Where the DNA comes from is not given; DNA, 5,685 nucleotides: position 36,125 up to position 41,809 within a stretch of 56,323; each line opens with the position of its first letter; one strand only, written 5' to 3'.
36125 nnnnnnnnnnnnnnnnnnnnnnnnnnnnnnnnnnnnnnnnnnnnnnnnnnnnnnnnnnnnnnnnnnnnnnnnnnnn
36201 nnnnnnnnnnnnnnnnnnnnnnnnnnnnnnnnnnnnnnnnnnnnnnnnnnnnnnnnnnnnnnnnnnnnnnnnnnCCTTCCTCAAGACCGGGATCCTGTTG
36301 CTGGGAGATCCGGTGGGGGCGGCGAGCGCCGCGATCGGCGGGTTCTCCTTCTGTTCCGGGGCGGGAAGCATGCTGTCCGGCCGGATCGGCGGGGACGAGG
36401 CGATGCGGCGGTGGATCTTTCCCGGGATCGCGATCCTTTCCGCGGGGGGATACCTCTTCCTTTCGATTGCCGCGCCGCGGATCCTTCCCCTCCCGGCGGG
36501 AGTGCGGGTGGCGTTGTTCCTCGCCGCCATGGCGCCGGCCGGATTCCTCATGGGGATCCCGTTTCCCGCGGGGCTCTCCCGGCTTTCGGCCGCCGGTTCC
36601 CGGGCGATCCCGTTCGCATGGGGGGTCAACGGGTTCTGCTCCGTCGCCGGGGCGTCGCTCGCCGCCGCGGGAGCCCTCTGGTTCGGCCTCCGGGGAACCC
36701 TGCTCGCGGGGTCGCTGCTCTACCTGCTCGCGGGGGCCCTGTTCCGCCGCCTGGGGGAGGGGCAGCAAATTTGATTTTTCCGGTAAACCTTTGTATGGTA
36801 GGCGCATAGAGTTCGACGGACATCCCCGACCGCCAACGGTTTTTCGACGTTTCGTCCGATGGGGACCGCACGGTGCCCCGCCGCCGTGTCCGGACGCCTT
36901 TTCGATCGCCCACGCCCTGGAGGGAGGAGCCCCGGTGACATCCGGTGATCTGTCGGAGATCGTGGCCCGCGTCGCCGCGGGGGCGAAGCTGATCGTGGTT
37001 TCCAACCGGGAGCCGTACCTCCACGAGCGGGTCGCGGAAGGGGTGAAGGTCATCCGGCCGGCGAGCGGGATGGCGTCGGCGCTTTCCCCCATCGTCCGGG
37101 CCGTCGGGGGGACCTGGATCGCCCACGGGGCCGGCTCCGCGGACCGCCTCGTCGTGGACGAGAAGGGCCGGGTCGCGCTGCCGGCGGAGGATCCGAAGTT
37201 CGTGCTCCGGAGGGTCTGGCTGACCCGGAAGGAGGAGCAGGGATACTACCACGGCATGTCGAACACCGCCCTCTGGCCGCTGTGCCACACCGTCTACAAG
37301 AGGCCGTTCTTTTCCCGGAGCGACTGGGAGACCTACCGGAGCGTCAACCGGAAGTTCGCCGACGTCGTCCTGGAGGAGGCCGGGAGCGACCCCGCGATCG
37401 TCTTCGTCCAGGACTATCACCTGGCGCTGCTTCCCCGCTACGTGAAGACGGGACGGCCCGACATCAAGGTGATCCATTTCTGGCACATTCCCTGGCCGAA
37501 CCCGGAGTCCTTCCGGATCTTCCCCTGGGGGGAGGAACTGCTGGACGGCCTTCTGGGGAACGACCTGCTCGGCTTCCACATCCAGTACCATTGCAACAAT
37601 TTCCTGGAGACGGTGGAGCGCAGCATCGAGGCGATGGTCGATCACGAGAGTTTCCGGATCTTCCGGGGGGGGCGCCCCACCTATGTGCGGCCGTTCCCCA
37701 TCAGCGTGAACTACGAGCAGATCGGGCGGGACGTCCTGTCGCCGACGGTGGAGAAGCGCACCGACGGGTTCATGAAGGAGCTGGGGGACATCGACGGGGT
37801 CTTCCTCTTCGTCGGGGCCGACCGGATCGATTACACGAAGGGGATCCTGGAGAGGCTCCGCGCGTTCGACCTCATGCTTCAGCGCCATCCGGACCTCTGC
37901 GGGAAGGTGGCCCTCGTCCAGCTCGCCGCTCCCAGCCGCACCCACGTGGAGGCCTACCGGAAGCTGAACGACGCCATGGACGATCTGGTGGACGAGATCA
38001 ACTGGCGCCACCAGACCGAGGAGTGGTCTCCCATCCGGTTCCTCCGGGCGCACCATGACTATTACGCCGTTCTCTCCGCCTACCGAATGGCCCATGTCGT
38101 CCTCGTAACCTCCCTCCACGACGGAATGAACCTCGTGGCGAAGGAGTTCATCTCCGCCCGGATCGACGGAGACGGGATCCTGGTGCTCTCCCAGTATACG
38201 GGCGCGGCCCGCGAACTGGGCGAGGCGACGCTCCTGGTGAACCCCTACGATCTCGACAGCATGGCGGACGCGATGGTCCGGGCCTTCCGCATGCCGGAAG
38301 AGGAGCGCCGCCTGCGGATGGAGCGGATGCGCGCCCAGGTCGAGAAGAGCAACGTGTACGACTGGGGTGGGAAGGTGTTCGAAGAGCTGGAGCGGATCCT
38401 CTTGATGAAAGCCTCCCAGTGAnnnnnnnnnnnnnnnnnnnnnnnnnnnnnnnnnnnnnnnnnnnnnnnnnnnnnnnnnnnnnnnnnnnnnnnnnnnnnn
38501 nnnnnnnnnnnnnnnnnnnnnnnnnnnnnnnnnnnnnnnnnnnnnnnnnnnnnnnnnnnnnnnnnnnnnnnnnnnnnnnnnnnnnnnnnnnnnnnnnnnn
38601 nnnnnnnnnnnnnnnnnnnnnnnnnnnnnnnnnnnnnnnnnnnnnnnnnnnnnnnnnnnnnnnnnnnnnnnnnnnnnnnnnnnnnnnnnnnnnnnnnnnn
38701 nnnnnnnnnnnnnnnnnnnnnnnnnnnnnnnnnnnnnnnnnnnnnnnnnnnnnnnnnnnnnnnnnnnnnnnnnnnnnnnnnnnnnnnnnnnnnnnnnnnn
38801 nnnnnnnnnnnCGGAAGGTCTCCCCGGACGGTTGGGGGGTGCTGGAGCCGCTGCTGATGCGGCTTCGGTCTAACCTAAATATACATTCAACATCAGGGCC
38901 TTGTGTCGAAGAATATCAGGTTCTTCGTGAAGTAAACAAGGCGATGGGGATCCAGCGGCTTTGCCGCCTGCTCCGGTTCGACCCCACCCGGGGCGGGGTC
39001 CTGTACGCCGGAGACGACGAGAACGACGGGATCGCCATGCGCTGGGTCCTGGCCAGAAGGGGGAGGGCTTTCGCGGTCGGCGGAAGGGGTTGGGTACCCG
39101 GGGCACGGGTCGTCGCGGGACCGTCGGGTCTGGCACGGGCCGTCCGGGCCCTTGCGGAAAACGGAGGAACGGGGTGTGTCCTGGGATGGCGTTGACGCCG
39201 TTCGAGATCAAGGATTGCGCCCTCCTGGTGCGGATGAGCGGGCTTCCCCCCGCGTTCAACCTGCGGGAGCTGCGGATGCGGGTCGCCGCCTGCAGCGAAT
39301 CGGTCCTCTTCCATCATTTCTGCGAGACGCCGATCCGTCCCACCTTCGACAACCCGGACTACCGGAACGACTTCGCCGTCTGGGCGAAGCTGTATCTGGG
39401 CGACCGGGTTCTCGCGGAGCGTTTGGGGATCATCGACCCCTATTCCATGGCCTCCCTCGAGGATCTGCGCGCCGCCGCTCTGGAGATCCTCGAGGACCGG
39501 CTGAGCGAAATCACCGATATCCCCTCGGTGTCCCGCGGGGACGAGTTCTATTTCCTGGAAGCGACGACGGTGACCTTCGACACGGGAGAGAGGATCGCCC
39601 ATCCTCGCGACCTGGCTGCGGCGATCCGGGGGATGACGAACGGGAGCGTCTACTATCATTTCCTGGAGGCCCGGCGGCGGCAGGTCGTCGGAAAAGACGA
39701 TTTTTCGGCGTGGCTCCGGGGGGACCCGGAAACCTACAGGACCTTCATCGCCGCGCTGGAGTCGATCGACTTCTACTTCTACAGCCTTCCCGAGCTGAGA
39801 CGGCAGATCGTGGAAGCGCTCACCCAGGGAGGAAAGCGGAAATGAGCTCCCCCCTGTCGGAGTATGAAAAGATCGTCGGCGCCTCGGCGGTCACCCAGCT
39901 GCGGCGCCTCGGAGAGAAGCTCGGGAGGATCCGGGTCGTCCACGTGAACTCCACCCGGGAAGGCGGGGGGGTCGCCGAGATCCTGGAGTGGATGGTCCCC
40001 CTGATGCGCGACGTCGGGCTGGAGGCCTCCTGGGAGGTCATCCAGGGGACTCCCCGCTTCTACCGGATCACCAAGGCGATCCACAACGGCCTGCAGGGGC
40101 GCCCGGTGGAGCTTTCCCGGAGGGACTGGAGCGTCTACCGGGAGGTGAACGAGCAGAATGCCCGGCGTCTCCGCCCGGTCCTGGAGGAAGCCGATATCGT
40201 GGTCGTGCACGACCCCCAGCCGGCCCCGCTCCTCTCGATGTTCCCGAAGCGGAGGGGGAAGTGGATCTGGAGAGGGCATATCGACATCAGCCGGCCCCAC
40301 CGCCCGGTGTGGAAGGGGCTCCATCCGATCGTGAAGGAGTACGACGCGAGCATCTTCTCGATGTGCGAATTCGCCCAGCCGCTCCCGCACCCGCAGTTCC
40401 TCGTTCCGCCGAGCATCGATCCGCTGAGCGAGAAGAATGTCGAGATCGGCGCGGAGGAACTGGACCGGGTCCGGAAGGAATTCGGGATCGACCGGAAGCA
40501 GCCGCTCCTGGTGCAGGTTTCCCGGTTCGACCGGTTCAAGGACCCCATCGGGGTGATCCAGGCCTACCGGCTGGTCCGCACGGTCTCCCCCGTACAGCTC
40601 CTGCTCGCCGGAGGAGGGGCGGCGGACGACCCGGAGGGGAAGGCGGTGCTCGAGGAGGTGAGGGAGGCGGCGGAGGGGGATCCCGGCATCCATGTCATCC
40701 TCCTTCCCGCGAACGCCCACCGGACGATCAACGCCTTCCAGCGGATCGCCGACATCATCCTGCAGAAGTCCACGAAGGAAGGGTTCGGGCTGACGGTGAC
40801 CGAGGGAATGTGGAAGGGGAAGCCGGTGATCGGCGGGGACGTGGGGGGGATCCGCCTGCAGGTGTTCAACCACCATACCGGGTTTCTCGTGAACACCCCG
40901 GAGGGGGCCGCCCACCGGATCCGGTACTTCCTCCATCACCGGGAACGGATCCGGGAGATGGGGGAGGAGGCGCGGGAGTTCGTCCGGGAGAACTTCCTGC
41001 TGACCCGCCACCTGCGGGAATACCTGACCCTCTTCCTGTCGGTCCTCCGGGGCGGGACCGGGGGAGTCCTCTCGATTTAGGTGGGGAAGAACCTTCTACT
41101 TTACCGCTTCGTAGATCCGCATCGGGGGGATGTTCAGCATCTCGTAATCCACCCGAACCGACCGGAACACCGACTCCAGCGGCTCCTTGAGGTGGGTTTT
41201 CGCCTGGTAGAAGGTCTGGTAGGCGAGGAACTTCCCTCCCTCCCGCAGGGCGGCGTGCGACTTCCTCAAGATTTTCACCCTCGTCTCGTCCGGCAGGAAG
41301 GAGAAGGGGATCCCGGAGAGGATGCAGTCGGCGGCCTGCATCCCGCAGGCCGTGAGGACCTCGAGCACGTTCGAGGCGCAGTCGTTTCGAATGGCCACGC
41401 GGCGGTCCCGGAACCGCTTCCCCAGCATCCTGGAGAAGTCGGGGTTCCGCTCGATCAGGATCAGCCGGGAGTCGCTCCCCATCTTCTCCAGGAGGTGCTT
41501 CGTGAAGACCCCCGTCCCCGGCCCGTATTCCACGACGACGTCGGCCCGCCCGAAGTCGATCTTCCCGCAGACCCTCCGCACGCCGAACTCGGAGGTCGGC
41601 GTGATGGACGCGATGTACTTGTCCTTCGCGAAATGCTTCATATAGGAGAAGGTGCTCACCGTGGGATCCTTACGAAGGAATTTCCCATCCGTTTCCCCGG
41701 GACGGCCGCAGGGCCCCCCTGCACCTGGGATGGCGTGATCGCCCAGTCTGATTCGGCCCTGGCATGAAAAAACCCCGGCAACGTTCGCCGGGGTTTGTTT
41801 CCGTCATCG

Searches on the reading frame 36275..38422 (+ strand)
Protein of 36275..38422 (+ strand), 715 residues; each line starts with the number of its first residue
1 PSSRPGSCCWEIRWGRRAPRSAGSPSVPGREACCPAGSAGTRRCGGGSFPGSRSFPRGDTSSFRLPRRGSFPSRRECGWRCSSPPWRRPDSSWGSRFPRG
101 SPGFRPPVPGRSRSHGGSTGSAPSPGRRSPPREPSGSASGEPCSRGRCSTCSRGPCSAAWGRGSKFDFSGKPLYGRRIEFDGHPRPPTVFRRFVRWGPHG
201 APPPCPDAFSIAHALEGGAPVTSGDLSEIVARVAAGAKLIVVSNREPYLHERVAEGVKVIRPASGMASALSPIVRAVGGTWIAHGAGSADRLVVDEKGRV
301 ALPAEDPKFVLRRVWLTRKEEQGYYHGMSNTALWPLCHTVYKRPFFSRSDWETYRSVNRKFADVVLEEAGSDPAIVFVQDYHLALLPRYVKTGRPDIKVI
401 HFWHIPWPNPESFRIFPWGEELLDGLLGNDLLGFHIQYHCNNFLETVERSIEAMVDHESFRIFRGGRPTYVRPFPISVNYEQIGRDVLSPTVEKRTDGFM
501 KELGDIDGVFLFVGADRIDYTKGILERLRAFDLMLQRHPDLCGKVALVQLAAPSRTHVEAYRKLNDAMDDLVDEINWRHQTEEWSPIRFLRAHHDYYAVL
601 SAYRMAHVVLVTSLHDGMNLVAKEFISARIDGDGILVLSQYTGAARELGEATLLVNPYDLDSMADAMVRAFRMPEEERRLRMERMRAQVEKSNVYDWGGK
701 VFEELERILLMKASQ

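Call 37: search_protein_families(library=pfam, proteins=[window:36275-38422:+], max_evalue=0.00001)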
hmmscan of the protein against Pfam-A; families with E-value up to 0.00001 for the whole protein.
window:36275-38422:+ (715 aa): 1 family
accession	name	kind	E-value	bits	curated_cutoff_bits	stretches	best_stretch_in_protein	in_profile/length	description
PF00982.27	Glyco_transf_20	-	7.5e-120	401.3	32.5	1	238-706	2-472/473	Glycosyltransferase family 20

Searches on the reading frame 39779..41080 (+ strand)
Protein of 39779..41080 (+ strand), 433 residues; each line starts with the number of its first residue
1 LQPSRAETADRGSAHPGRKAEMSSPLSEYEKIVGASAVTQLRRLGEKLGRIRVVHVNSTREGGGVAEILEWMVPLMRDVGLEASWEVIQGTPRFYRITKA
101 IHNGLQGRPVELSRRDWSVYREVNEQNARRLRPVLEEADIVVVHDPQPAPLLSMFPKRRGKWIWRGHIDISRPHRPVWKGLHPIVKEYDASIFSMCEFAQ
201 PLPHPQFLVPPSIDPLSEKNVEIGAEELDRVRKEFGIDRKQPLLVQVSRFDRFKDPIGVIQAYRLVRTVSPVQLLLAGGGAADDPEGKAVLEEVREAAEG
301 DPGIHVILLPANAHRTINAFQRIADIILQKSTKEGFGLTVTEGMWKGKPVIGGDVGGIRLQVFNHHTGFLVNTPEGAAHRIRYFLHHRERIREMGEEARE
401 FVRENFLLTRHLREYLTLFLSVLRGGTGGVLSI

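Call 6: search_protein_families(library=pfam, proteins=[window:39779-41080:+])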
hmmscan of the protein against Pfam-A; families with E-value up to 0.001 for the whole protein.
window:39779-41080:+ (433 aa): 5 families
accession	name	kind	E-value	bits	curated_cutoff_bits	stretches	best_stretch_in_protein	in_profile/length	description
PF21269.3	TreT_GT1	-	2.7e-56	189.7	27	1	55-200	1-144/144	Trehalose synthase, N-terminal domain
PF00534.26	Glycos_transf_1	-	2.2e-25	89.6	26.4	1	231-400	5-171/172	Glycosyl transferases group 1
PF13692.12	Glyco_trans_1_4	-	1.8e-12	48.1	27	1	242-386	2-141/142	Glycosyl transferases group 1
PF13524.12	Glyco_trans_1_2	-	9.8e-05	22.8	25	1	331-416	58-143/144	Glycosyl transferase-like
PF20706.3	GT4-conflict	-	0.00044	19.8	26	1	262-357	220-315/385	Family 4 Glycosyltransferase in conflict systems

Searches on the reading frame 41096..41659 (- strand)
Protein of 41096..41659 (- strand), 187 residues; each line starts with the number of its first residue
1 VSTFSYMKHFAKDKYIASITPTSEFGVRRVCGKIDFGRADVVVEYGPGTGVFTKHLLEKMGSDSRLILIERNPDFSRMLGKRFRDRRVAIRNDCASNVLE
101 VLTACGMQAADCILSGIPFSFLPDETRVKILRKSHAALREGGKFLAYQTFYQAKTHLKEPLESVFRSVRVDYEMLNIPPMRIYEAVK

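Call 6: search_protein_families(library=pfam, proteins=[window:41096-41659:-])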
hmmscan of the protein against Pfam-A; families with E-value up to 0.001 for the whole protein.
window:41096-41659:- (187 aa): 3 families
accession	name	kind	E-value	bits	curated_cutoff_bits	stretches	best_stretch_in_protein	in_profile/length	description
PF13649.12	Methyltransf_25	-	9e-07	29.9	27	1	42-142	1-97/97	Methyltransferase domain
PF00398.26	RrnaAD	-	7.5e-06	25.7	24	1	28-90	20-80/263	Ribosomal RNA adenine dimethylase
PF08242.18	Methyltransf_12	-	0.00019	22.5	30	1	44-144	2-98/98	Methyltransferase domain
